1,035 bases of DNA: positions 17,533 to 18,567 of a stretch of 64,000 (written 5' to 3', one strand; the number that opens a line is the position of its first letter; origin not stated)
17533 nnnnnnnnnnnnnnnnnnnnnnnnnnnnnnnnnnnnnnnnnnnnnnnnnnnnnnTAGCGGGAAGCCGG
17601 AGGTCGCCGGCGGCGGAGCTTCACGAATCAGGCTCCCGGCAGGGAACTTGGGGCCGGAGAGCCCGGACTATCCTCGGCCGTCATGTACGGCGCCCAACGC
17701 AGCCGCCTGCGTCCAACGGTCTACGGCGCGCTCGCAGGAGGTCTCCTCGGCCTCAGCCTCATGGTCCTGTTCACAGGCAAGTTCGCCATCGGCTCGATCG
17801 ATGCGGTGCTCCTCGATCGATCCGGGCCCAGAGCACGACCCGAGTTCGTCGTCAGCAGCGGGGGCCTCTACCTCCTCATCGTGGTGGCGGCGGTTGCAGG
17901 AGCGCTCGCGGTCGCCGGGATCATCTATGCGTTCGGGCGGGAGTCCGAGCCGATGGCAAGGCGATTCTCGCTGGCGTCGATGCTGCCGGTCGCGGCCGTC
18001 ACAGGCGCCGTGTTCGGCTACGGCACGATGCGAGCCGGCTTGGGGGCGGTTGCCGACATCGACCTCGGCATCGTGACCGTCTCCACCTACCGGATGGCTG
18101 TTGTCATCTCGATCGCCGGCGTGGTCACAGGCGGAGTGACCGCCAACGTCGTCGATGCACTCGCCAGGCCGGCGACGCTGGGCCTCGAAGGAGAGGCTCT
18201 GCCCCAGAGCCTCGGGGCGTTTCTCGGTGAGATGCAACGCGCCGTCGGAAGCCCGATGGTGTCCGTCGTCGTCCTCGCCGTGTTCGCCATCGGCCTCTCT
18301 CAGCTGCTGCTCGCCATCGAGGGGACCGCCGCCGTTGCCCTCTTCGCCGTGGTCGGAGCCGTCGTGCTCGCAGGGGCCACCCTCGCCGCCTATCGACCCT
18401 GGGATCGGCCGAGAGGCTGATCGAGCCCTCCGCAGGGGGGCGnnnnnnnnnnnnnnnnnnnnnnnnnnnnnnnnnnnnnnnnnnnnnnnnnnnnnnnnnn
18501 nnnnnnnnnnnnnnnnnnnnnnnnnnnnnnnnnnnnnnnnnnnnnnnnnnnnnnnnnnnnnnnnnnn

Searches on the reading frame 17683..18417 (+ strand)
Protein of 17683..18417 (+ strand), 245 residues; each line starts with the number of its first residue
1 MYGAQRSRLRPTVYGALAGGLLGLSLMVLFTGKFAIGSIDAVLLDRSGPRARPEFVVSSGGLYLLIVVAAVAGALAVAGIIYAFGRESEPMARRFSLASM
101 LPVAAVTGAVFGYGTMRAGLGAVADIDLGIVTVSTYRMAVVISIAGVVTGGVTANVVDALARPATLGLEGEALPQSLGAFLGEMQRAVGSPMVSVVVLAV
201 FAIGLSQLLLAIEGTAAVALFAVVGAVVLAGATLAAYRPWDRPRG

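Call 4: search_protein_families(library=pfam, proteins=[window:17683-18417:+], max_evalue=1)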
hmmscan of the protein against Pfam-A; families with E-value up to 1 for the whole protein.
window:17683-18417:+ (245 aa): 0 families

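Call 5: search_protein_families(library=ncbifam, proteins=[window:17683-18417:+], max_evalue=1)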
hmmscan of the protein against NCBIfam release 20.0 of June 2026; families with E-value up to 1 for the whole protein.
window:17683-18417:+ (245 aa): 0 families

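Call 42: find_homologous_proteins(query=window:17683-18417:+)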
Query window:17683-18417:+ (245 aa): 32 proteins with E <= 0.001 among 8000 candidates.
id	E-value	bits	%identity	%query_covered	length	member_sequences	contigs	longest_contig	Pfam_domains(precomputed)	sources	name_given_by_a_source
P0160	4.5e-138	476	100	100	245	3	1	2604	-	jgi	jgi:hypothetical protein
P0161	6.3e-74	266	58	96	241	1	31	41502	-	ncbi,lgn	-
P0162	2.2e-73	265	57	96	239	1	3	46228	-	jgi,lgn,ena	-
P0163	7.6e-72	259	58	97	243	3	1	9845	-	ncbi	-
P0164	1.1e-71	259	59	97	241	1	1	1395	-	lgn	-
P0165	2.7e-71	258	55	96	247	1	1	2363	-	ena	-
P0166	1.4e-70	255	54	98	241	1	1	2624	-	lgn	-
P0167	1.7e-70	255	56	96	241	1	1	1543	-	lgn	-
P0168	1.3e-69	252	56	96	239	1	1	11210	-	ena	-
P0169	2.9e-69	251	55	86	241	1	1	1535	-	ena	-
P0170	6.5e-68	247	56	96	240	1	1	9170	-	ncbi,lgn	-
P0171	1.3e-66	242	55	96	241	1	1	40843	-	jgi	-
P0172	2.9e-66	241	56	96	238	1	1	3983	-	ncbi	-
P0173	9.8e-65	236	55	96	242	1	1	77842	-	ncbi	-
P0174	3.6e-64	234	54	96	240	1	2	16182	-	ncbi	-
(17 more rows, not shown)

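Call 50: predict_structure(alignment_id=A3)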
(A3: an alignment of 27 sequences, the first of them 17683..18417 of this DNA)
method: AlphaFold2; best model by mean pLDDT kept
length: 245 residues; sequences in the alignment: 27
mean_pLDDT: 76.4   pTM: 0.65
mean pLDDT of the five models: 76.4, 76.1, 75.7, 72.2, 69.6
residues with pLDDT >= 90: 49; 70-90: 112; 50-70: 78; < 50: 6
segments of 3 or more residues with pLDDT < 50: none
pLDDT, mean of each block of 10 residues (from residue 1): 66 89 85 60 54 77 88 94 87 85 91 89 87 89 92 89 63 62 60 58 67 75 76 64 49
secondary structure, 60 per line:
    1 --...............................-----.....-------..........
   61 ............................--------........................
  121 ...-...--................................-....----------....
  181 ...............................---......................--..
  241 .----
elements in order: H3-33 E39-43 E51-58 H59-88 H97-123 E125-127 E130-134 H135-161 H163-166 H177-211 H215-236

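Call 52: fold_search(model_id=the predicted structure, library=pdb)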
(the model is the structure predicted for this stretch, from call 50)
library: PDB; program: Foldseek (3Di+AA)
matches with E <= 10: 295; with E <= 0.001: 0
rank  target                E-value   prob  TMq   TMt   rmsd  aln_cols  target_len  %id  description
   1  7zc2                  2.5e-01  0.14  0.20  0.12  18.9       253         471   14  Dipeptide and tripeptide Permease C (DtpC) (released 2022-07-06)
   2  2npg                  4.5e-01  0.13  0.18  0.14  15.3       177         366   15  An unusual twin-His arrangement in the pore of ammonia channels is essential for substrate conductance (released 2006-11-14)
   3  8w1a_A                5.0e-01  0.18  0.25  0.22  19.6       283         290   12  Cryo-EM Structure of KSHV ORF74 Apo Dimer at 2.8A (released 2025-08-27)
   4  6xbd_H                5.0e-01  0.11  0.17  0.16  23.3       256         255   18  Cryo-EM structure of MlaFEDB in nanodiscs with phospholipid substrates (released 2020-07-01)
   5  2npj                  5.5e-01  0.12  0.17  0.13  16.5       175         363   16  An unusual twin-His arrangement in the pore of ammonia channels is essential for substrate conductance (released 2006-11-14)
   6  9p1s                  5.5e-01  0.11  0.21  0.20  15.7       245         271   13  A2AR-BRIL in complex with ZM241385 and PGD2 (released 2025-12-24)
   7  7cz9_E                5.8e-01  0.05  0.14  0.05  17.7       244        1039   15  Crystal structure of multidrug efflux transporter OqxB from Klebsiella pneumoniae (released 2021-09-22)
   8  4rak_A                6.8e-01  0.25  0.32  0.33  10.4       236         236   10  Crystal structure of nuclear receptor subfamily 1, group h, member 2 (lxrb) complexed with partial agonist (released 2014-12-31)
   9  8hdp_R                6.8e-01  0.14  0.24  0.22  13.0       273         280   12  Structure of A2BR bound to endogenous agonists adenosine (released 2023-01-18)
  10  8ha0_R                7.2e-01  0.25  0.30  0.23  12.1       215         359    9  Molecular recognition of two endogenous hormones by the human parathyroid hormone receptor-1 (released 2022-12-21)
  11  8yky_R                7.2e-01  0.13  0.21  0.20  17.0       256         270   13  Structure of human class T GPCR TAS2R14-Ggustducin complex with agonist 28.1 (released 2024-07-10)
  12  6b21                  7.2e-01  0.10  0.18  0.14  11.2       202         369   15  Crystal structure of AmtB from E. coli bound to TopFluor cardiolipin (released 2018-03-07)
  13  8rqr                  7.2e-01  0.10  0.17  0.11  10.4       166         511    9  In meso structure of apolipoprotein N-acyltransferase, Lnt, from Escherichia coli in 7.10 monoacylglycerol (released 2024-04-03)
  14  1u77                  7.6e-01  0.13  0.21  0.16  10.9       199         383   14  Crystal Structure of Ammonia Channel AmtB from E. Coli (released 2004-09-21)
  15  2nuu_A                7.6e-01  0.13  0.21  0.15  10.9       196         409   17  Regulating the Escherichia coli ammonia channel: the crystal structure of the AmtB-GlnK complex (released 2006-11-21)
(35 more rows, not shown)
